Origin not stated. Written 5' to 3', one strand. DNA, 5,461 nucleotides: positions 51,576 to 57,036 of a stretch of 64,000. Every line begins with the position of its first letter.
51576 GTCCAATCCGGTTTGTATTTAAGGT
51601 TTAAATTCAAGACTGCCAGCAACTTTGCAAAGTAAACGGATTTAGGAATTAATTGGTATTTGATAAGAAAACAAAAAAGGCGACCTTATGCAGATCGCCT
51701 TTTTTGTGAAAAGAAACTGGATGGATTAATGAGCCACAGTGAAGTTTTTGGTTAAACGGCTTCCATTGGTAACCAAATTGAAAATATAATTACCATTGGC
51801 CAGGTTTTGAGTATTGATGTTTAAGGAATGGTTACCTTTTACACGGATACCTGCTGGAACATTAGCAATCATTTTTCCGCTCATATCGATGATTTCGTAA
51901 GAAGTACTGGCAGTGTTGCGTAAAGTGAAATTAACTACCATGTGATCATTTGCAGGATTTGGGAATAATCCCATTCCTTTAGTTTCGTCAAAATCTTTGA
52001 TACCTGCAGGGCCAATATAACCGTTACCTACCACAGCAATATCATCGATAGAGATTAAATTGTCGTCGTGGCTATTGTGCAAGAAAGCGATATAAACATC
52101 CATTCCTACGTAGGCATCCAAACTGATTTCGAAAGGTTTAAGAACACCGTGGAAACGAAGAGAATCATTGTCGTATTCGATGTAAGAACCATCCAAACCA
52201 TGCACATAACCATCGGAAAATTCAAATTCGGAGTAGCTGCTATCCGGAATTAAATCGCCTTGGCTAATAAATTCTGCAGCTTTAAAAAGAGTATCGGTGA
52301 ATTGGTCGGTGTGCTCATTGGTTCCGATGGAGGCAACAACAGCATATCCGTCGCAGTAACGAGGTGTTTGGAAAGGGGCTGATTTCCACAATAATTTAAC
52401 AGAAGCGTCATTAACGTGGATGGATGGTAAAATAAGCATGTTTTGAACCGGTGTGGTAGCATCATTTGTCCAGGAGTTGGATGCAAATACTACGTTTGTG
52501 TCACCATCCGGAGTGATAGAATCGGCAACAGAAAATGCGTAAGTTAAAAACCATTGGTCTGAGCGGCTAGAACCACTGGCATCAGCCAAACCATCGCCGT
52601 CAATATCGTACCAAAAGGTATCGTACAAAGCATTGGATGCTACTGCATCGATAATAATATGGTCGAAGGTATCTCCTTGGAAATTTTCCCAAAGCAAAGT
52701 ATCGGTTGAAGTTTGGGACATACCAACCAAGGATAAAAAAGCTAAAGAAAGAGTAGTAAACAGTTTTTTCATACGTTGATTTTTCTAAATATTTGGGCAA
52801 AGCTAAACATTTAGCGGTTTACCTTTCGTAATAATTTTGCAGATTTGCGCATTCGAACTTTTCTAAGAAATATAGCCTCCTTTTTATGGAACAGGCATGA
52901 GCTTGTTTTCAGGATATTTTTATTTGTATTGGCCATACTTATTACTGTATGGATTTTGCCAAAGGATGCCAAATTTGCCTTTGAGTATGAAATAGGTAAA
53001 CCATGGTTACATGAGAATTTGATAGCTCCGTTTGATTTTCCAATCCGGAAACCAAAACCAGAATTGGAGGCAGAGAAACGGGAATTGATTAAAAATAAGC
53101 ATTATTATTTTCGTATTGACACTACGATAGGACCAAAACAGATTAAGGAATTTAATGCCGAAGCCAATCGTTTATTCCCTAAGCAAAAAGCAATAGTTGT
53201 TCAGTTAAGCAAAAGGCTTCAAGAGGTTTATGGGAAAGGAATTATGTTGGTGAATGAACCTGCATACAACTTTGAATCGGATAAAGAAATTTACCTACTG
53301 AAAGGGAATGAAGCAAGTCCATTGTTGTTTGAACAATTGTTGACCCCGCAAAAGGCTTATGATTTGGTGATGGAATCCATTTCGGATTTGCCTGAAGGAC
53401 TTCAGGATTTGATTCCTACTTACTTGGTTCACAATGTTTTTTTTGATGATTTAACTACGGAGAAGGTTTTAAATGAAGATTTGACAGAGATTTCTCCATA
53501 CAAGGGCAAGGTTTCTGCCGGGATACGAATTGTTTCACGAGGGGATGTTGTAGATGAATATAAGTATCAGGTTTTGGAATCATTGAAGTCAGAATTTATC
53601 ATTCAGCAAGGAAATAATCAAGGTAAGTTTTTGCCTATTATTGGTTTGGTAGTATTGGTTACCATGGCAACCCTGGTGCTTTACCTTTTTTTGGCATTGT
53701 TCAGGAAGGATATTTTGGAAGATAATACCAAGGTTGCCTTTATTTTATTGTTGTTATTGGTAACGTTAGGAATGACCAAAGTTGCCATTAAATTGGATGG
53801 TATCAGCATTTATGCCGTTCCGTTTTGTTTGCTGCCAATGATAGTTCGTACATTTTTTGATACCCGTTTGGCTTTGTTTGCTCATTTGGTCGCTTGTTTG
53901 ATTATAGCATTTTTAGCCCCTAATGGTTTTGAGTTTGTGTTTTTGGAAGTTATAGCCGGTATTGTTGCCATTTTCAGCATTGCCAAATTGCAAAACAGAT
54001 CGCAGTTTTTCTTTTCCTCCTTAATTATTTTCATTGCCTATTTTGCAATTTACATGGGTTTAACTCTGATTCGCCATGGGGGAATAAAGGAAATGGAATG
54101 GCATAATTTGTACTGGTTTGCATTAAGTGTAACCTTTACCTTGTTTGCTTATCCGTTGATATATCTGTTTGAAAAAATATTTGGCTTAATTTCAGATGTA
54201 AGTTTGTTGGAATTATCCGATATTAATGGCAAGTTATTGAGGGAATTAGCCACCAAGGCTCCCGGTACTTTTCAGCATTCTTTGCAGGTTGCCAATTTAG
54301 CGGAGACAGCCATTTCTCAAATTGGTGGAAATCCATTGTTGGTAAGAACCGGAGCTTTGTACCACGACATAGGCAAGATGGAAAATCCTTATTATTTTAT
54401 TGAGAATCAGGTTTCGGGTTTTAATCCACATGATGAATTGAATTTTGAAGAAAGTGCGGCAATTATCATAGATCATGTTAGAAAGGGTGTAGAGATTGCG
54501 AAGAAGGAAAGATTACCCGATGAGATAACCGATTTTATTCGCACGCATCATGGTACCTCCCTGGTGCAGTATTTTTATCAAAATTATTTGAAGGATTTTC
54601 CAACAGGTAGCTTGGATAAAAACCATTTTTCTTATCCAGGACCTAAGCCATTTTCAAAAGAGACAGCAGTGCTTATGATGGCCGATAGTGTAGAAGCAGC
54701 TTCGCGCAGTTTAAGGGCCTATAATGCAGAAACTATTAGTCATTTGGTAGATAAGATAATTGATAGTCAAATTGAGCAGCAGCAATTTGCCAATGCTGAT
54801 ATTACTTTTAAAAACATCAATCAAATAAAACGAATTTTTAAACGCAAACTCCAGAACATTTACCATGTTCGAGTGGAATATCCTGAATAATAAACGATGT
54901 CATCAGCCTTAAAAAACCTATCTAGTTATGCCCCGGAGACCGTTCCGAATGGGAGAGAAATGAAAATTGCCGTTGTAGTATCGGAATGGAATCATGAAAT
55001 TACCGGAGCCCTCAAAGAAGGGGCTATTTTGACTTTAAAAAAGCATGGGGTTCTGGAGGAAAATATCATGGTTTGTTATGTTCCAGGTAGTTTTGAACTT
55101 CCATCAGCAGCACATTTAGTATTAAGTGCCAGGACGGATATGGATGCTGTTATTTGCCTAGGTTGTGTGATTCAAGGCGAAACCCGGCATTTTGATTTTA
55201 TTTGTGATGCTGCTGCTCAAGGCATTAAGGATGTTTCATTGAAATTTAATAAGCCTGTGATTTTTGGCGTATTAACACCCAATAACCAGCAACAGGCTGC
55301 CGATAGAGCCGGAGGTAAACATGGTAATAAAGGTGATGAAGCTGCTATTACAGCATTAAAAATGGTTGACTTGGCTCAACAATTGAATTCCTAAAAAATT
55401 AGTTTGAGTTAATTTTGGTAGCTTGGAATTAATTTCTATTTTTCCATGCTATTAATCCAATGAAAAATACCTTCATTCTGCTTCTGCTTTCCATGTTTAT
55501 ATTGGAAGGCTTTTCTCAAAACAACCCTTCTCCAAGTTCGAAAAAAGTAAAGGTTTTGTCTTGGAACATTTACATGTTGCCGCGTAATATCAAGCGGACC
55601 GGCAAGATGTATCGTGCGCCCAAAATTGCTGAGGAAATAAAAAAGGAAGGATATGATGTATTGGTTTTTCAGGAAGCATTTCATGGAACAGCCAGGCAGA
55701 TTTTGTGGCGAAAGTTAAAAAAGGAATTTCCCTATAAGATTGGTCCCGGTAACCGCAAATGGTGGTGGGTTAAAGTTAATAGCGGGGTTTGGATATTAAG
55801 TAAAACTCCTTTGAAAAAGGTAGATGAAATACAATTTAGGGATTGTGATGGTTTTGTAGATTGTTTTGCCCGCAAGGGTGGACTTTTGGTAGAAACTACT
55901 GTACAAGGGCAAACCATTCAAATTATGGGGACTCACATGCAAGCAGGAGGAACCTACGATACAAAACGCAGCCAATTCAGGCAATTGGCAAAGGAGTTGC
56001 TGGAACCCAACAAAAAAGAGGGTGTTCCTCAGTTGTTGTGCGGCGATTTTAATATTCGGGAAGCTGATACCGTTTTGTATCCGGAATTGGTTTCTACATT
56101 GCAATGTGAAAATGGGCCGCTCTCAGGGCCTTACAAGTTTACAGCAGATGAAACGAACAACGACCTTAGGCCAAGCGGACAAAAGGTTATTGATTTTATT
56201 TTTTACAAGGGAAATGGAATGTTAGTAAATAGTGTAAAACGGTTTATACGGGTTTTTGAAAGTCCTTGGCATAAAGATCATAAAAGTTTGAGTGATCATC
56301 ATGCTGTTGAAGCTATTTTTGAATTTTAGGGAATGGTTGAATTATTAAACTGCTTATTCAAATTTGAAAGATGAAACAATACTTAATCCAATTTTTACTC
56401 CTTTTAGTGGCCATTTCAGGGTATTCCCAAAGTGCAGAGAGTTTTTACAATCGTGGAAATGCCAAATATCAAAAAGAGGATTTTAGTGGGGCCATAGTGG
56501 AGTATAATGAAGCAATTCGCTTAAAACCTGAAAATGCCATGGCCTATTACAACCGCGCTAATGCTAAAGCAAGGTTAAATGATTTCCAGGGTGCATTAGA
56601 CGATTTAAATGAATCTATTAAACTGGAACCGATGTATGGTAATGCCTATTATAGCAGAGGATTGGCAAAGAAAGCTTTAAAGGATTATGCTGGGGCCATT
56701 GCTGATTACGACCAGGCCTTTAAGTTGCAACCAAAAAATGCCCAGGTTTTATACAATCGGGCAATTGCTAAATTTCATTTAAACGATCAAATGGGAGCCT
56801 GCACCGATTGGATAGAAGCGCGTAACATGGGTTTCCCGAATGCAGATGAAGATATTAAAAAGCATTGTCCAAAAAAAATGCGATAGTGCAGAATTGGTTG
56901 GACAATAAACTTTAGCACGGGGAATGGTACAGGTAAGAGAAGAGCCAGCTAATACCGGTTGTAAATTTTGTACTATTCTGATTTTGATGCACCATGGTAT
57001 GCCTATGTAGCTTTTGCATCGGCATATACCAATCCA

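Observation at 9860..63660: Nine copies of a roughly 135-155 nt GC-rich intergenic element that I cannot assign to a known family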

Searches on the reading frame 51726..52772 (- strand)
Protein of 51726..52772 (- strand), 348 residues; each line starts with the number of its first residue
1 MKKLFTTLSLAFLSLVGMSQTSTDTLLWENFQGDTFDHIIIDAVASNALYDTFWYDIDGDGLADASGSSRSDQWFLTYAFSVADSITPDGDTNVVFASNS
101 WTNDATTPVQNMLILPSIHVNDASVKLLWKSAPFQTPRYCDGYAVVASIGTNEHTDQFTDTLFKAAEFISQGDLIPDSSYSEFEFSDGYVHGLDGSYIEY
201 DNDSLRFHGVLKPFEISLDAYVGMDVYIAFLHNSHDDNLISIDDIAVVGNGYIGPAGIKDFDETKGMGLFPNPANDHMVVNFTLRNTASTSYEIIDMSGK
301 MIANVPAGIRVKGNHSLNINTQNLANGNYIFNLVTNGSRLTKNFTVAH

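Call 106: search_protein_families(library=pfam, proteins=[window:51726-52772:-], max_evalue=0.00001)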
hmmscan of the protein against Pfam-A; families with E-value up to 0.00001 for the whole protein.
window:51726-52772:- (348 aa): 1 family
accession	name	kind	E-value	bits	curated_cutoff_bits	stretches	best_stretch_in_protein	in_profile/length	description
PF18962.6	Por_Secre_tail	-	5.7e-11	43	27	1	269-345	1-74/75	Secretion system C-terminal sorting domain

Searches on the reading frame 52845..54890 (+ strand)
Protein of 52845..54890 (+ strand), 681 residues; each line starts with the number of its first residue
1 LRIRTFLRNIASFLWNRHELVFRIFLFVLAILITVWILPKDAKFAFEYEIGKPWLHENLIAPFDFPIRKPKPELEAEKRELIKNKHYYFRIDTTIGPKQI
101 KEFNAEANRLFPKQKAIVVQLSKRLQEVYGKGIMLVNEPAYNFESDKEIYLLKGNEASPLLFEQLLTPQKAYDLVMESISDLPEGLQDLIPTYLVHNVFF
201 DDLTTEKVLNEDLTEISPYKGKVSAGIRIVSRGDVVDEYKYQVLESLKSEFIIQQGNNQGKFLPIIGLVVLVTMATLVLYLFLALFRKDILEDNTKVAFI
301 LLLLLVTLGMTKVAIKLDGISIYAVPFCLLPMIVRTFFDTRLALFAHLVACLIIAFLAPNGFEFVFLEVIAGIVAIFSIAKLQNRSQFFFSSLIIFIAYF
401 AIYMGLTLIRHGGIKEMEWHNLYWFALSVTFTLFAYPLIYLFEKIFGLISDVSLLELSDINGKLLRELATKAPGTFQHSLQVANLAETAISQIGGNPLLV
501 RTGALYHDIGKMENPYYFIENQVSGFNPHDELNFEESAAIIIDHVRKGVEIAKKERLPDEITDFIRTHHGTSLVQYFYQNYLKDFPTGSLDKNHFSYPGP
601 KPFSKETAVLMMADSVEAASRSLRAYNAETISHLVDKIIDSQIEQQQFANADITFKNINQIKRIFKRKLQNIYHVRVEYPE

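Call 106: search_protein_families(library=pfam, proteins=[window:52845-54890:+], max_evalue=0.00001)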
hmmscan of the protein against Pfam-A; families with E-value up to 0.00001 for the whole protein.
window:52845-54890:+ (681 aa): 3 families
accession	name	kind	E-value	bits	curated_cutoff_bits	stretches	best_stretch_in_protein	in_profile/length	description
PF07698.17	7TM-7TMR_HD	-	2e-35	122.9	29.4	1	262-450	1-190/190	7TM receptor with intracellular HD hydrolase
PF01966.28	HD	-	1.3e-16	61.3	22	1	475-618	1-115/116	HD domain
PF07697.16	7TMR-HDED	-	8.3e-11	42.7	27.6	1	160-248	121-221/224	7TM-HD extracellular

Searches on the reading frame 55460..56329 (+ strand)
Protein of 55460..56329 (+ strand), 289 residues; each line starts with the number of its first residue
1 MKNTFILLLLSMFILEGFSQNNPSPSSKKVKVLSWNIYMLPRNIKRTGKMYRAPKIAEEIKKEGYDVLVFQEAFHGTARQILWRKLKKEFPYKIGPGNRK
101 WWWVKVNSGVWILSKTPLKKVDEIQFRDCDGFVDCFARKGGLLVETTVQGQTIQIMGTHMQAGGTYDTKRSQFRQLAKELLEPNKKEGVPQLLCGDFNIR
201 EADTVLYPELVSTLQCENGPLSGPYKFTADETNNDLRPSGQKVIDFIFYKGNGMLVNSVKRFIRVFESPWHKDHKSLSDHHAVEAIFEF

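Call 106: search_protein_families(library=pfam, proteins=[window:55460-56329:+], max_evalue=0.00001)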
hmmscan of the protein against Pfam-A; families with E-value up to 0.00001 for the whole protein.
window:55460-56329:+ (289 aa): 1 family
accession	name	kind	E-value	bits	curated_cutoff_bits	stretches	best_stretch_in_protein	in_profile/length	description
PF03372.29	Exo_endo_phos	-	2.8e-18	66.9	24.5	1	33-280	1-225/225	Endonuclease/Exonuclease/phosphatase family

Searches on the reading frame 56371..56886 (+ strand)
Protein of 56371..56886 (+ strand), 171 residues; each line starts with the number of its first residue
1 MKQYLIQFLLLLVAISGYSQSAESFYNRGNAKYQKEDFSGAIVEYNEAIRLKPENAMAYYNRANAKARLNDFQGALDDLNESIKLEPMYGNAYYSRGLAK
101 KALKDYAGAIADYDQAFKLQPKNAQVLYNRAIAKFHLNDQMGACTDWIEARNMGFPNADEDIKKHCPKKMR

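Call 106: search_protein_families(library=pfam, proteins=[window:56371-56886:+], max_evalue=0.00001)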
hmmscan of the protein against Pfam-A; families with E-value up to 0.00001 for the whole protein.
window:56371-56886:+ (171 aa): 10 families
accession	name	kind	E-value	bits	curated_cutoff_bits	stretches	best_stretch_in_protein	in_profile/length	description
PF13414.12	TPR_11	-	1.6e-23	82.5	26.8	2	29-69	1-41/42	TPR repeat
PF00515.34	TPR_1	-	1.4e-21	75.7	27.8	3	91-123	2-34/34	Tetratricopeptide repeat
PF07719.23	TPR_2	-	1.3e-18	65.9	27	0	22-55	1-34/34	Tetratricopeptide repeat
PF13181.12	TPR_8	-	9.9e-14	50.7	25.7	0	92-123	3-34/34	Tetratricopeptide repeat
PF13431.12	TPR_17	-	8.4e-13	47.9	24.4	0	45-76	2-33/34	Tetratricopeptide repeat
PF13432.12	TPR_16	-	9.2e-13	48.8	32.7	1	26-82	1-57/65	Tetratricopeptide repeat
PF13371.12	TPR_9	-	2.4e-11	43.9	35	0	35-87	8-60/73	Tetratricopeptide repeat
PF13428.12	TPR_14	-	5.5e-09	36.3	23.5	0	91-132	2-43/44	Tetratricopeptide repeat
PF13424.12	TPR_12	-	7e-07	29.8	30.1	0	53-84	42-73/77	Tetratricopeptide repeat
PF14559.12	TPR_19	-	1.7e-06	28.7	25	0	103-139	4-40/68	Tetratricopeptide repeat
